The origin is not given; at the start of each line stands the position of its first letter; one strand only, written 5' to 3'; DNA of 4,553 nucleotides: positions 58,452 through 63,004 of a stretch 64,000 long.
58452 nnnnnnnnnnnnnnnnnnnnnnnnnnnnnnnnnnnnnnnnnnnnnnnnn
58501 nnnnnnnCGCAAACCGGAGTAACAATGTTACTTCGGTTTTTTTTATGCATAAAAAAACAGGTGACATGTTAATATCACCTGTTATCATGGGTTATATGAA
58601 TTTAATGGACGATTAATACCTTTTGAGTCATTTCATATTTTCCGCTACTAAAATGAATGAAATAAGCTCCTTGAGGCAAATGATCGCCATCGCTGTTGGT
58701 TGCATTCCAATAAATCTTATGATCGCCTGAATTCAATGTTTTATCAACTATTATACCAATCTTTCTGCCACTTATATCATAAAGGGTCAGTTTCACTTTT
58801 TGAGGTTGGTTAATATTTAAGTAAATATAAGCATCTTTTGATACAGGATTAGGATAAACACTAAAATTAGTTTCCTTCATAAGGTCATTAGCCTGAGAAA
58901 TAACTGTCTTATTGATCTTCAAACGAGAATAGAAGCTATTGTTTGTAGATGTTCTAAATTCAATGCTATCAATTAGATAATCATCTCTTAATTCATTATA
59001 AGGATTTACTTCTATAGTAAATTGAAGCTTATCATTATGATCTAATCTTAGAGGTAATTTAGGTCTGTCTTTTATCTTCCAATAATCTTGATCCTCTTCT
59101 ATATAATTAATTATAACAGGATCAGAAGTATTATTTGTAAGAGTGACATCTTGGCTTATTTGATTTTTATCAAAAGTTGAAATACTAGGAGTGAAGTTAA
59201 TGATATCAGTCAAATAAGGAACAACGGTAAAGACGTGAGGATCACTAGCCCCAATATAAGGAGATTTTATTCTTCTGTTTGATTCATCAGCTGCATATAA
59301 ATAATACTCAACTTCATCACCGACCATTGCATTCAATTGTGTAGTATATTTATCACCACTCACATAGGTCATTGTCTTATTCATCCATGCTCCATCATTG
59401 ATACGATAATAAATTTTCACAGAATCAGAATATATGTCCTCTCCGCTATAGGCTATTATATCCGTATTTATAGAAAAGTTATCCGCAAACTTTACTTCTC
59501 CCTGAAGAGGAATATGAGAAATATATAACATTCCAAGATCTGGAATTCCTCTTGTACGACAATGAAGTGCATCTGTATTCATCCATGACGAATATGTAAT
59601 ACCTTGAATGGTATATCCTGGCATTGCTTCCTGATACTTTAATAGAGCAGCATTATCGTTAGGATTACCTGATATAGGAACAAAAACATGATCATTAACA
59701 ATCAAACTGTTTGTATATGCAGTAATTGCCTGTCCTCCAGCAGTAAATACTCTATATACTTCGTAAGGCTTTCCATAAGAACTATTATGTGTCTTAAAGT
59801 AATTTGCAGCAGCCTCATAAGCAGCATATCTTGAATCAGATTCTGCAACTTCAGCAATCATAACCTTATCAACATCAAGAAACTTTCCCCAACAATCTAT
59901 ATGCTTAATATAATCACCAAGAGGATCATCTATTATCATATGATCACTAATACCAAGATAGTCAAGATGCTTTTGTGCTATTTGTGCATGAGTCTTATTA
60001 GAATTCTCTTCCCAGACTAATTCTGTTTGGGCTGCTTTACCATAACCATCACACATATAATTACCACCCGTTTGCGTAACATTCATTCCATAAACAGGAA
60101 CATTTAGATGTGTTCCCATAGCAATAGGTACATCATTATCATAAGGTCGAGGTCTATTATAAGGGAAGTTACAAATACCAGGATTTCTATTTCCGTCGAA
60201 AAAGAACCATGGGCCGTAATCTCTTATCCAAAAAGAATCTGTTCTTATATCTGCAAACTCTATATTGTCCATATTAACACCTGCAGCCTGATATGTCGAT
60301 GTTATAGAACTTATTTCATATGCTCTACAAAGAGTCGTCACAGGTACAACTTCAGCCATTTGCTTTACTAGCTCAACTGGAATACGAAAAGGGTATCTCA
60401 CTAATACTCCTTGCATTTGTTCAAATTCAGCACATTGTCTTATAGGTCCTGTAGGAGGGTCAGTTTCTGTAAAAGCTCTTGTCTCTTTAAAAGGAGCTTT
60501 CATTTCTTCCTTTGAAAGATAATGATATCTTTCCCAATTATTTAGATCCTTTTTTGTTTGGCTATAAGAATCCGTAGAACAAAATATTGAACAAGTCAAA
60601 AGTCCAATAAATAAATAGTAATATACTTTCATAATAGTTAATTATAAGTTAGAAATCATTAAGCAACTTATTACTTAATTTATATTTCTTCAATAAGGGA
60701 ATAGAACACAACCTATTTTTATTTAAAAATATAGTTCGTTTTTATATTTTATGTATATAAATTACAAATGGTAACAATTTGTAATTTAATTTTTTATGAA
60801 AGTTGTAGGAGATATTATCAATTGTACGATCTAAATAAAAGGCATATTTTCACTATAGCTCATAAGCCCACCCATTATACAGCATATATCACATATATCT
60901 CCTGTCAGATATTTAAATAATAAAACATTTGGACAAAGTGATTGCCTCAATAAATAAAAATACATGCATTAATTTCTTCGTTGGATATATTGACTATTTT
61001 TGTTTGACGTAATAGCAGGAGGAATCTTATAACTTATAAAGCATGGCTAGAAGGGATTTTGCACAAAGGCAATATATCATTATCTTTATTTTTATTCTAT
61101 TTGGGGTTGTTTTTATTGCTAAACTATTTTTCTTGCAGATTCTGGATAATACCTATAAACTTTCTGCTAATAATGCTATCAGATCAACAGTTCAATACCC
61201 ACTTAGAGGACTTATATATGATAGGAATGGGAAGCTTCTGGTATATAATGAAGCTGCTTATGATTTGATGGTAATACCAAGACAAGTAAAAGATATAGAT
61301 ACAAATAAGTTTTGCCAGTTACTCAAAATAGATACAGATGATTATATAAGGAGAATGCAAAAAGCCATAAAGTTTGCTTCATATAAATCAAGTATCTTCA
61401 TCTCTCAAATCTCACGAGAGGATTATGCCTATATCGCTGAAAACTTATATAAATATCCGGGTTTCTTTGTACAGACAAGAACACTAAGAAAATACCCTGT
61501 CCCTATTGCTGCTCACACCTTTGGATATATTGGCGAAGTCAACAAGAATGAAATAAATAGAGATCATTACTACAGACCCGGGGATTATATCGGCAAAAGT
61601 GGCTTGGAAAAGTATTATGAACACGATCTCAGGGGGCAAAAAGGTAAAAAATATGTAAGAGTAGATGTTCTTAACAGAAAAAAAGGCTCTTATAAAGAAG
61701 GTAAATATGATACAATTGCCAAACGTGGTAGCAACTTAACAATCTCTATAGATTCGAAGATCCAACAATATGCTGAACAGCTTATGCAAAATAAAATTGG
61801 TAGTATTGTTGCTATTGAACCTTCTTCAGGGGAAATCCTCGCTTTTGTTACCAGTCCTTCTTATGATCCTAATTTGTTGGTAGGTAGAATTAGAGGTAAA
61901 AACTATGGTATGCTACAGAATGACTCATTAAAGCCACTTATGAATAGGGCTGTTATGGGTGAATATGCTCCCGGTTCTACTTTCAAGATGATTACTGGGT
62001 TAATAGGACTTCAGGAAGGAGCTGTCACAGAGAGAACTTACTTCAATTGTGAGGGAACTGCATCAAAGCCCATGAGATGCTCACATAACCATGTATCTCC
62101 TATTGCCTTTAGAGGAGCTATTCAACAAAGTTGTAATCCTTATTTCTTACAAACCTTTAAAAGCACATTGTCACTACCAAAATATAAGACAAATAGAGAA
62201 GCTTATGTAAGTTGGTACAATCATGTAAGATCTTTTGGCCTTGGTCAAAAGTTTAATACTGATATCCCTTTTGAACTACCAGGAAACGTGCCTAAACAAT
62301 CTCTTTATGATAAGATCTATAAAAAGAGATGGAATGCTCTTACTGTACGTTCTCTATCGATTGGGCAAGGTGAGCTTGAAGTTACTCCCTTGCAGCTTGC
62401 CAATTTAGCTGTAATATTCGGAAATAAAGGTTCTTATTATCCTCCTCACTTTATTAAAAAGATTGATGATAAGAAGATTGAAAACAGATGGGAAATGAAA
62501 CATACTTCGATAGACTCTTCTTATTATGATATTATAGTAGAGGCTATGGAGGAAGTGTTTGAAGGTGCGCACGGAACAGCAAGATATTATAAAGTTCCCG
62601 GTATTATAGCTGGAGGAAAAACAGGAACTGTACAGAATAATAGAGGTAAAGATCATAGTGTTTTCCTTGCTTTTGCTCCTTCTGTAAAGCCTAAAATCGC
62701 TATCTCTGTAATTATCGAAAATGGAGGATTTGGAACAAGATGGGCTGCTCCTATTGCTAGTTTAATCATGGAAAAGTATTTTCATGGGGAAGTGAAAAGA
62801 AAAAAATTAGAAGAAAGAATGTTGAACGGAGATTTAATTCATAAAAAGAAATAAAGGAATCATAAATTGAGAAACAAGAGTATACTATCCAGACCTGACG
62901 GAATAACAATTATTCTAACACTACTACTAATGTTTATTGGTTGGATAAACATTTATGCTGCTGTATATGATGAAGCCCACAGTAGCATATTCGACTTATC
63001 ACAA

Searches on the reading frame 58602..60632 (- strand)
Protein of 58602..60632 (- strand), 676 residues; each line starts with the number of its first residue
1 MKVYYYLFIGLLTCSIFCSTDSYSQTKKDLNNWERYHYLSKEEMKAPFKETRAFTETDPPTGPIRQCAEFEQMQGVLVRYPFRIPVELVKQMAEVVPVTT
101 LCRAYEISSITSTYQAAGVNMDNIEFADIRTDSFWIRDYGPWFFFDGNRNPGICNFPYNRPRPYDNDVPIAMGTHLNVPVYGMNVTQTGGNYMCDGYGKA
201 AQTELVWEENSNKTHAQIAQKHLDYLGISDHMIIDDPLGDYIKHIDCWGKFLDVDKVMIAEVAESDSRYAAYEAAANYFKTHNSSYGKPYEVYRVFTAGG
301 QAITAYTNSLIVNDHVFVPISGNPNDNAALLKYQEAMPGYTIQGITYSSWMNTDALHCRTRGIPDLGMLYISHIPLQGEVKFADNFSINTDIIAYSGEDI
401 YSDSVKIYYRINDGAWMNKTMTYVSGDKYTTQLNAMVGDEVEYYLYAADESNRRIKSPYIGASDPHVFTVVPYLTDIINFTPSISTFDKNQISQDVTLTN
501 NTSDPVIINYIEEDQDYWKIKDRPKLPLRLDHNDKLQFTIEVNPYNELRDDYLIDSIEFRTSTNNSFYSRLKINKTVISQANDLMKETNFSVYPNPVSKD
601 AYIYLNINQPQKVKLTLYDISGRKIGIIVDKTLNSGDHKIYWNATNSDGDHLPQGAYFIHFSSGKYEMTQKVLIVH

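Call 20: search_protein_families(library=pfam, proteins=[window:58602-60632:-], max_evalue=0.001)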
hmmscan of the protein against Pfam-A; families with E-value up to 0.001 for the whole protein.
window:58602-60632:- (676 aa): 3 families
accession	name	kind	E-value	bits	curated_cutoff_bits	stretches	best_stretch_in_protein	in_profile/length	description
PF04371.20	PAD_porph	-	1.7e-30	106.8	25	1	86-364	36-321/321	Porphyromonas-type peptidyl-arginine deiminase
PF18962.6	Por_Secre_tail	-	6.2e-10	39.7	27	1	592-674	1-75/75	Secretion system C-terminal sorting domain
PF13860.13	FlgD_ig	-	8.7e-06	26.1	27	1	611-660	23-72/79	FlgD Ig-like domain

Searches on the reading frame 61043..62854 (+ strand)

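Call 20: search_protein_families(library=pfam, proteins=[window:61043-62854:+], max_evalue=0.001)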
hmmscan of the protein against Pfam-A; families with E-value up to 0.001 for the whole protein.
window:61043-62854:+ (603 aa): 2 families
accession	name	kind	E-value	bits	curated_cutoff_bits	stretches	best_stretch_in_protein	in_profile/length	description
PF00905.27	Transpeptidase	-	7.4e-56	190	22.1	1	253-577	1-299/299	Penicillin binding protein transpeptidase domain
PF03717.20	PBP_dimer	-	1.4e-44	153.1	24.4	1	52-213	3-175/180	Penicillin-binding Protein dimerisation domain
